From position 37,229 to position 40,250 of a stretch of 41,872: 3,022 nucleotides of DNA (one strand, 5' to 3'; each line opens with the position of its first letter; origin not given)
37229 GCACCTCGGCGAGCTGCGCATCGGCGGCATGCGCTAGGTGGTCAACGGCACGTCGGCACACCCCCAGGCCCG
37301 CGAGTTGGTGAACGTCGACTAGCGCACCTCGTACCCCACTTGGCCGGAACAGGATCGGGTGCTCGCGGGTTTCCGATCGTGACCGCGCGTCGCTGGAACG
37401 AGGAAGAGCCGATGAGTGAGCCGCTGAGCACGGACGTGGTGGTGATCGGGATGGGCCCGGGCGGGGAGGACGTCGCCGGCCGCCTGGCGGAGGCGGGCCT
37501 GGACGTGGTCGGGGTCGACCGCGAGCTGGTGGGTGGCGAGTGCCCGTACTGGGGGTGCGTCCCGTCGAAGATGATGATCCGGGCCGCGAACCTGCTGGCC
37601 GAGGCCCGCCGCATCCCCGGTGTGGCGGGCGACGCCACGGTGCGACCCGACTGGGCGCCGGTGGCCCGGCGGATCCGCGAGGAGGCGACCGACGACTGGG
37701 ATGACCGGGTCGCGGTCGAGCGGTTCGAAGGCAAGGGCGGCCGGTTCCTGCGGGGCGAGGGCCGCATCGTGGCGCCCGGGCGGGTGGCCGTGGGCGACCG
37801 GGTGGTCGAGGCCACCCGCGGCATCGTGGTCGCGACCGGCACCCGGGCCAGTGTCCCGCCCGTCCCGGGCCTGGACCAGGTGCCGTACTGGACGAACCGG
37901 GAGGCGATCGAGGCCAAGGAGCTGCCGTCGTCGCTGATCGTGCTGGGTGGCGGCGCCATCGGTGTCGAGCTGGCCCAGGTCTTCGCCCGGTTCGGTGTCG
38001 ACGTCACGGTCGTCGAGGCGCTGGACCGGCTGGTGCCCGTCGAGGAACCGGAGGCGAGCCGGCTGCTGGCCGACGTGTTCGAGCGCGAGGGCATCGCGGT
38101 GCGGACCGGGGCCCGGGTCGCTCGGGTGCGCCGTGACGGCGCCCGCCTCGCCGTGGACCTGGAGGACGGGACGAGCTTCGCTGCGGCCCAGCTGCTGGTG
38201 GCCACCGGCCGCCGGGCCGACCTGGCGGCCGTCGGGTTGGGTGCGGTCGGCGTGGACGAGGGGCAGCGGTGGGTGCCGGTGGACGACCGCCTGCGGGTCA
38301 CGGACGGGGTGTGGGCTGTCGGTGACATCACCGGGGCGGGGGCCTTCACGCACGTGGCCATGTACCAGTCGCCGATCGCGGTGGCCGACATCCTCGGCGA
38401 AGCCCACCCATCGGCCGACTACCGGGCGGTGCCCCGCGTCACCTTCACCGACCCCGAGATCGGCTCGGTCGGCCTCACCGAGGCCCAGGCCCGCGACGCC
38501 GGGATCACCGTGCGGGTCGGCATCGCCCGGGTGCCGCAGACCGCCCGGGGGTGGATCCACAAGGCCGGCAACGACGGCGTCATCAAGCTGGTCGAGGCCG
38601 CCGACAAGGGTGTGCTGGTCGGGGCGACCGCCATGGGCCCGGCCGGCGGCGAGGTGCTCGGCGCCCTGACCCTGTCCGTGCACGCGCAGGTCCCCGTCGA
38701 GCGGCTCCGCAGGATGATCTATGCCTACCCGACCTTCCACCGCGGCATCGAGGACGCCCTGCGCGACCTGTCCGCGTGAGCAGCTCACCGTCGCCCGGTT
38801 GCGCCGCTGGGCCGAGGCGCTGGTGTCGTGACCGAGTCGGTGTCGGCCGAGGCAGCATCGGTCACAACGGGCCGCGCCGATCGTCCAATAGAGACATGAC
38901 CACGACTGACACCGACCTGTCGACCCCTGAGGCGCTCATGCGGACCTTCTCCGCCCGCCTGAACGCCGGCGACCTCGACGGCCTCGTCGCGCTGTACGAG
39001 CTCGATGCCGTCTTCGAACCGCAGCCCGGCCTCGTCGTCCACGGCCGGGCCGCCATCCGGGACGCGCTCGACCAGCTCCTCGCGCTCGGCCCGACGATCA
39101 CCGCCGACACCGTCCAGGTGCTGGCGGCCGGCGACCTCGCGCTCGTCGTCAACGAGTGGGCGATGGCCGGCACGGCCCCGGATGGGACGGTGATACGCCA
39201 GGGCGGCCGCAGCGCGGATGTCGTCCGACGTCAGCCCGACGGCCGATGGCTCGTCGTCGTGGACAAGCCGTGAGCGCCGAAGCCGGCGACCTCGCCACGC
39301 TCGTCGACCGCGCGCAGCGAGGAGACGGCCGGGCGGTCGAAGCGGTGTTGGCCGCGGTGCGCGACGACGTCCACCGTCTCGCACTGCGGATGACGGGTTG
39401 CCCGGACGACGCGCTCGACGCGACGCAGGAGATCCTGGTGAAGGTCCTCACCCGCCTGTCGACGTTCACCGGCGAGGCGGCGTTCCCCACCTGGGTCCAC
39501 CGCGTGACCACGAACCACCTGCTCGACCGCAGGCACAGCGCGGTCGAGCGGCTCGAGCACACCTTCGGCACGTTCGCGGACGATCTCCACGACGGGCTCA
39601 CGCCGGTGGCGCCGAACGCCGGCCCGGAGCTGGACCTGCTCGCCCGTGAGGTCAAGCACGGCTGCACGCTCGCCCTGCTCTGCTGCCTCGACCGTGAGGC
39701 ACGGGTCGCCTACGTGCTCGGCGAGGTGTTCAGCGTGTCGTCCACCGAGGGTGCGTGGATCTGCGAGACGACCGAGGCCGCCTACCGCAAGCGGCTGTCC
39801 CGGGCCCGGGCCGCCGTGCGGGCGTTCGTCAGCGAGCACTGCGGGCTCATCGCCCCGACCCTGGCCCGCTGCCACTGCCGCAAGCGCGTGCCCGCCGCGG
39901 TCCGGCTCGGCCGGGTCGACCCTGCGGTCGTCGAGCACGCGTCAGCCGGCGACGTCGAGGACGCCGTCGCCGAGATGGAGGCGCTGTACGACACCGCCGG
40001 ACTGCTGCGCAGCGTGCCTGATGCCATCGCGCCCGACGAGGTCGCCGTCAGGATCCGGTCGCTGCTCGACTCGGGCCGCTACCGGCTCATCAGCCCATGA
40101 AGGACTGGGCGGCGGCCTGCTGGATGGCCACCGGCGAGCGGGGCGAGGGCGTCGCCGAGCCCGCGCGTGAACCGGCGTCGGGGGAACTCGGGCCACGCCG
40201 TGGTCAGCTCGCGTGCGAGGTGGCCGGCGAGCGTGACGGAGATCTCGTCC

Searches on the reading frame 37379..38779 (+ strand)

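Call 38: search_protein_families(library=pfam, proteins=[window:37379-38779:+], max_evalue=0.001)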
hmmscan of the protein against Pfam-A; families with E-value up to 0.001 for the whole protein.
window:37379-38779:+ (466 aa): 10 families
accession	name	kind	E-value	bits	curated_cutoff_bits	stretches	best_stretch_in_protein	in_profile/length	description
PF07992.20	Pyr_redox_2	-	1.2e-55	189.5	26.1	1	19-330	2-290/291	Pyridine nucleotide-disulphide oxidoreductase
PF02852.28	Pyr_redox_dim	-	2.1e-25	89.5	25.3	1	351-459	1-108/110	Pyridine nucleotide-disulphide oxidoreductase, dimerisation domain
PF00070.33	Pyr_redox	-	4.5e-19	69.2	22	1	186-262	2-80/82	Pyridine nucleotide-disulphide oxidoreductase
PF13738.12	Pyr_redox_3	-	1.5e-07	31.4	30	1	146-287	125-276/305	Pyridine nucleotide-disulphide oxidoreductase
PF02826.25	2-Hacid_dh_C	-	2.9e-07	30.5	25.1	0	3-49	20-68/178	D-isomer specific 2-hydroxyacid dehydrogenase, NAD binding domain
PF02737.24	3HCDH_N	-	4.2e-05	24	22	0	187-237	3-53/180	3-hydroxyacyl-CoA dehydrogenase, NAD binding domain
PF01494.25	FAD_binding_3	-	0.00023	20.9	22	0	187-217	5-35/349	FAD binding domain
PF02254.24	TrkA_N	-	0.00068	20.4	23.8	0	20-48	1-29/116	TrkA-N domain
PF01946.23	Thi4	-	0.00072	19.3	26.2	0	13-69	13-71/235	Thi4 family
PF03486.20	HI0933_like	-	0.00097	19.1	50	0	228-279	113-165/244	HI0933-like protein Rossmann domain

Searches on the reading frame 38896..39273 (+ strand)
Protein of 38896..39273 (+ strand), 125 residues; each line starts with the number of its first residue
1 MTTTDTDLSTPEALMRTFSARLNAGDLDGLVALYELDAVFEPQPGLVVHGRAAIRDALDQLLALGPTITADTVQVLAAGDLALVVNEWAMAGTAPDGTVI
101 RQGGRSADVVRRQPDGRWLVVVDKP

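Call 40: search_protein_families(library=pfam, proteins=[window:38896-39273:+], max_evalue=0.001)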
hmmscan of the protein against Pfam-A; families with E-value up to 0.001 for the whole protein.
window:38896-39273:+ (125 aa): 6 families
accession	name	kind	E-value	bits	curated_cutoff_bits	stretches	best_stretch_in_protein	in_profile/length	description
PF12680.13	SnoaL_2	-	1.2e-14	55.1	27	1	16-118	2-99/102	SnoaL-like domain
PF14534.12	DUF4440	-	1.9e-08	35.1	25.2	1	13-119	3-106/107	Domain of unknown function (DUF4440)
PF13474.12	SnoaL_3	-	4.5e-06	27.4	22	1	13-97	3-90/121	SnoaL-like domain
PF13577.12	SnoaL_4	-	1.4e-05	25.5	24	1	17-120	15-122/126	SnoaL-like domain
PF02136.26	NTF2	-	0.00037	21.4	21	1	13-65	4-56/116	Nuclear transport factor 2 (NTF2) domain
PF07366.18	SnoaL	-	0.00048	20.4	28.4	1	14-93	3-80/126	SnoaL-like polyketide cyclase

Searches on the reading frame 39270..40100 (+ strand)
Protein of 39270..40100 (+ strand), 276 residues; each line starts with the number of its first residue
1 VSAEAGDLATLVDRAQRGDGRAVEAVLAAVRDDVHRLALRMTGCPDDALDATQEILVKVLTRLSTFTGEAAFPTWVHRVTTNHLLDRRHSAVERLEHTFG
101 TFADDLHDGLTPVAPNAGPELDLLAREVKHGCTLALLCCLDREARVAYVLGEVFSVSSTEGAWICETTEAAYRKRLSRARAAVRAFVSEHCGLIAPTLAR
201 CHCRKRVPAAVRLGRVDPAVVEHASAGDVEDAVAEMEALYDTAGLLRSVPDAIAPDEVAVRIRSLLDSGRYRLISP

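Call 40: search_protein_families(library=pfam, proteins=[window:39270-40100:+], max_evalue=0.001)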
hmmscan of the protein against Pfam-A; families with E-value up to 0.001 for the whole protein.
window:39270-40100:+ (276 aa): 3 families
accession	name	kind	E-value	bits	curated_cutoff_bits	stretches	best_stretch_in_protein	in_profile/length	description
PF04542.20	Sigma70_r2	-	1e-12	48.1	24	1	29-88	4-65/71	Sigma-70 region 2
PF12645.13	HTH_16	-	0.00024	21.6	22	0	10-66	2-64/65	Helix-turn-helix domain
PF08281.18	Sigma70_r4_2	-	0.00037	20.5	25.7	1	132-182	3-53/54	Sigma-70, region 4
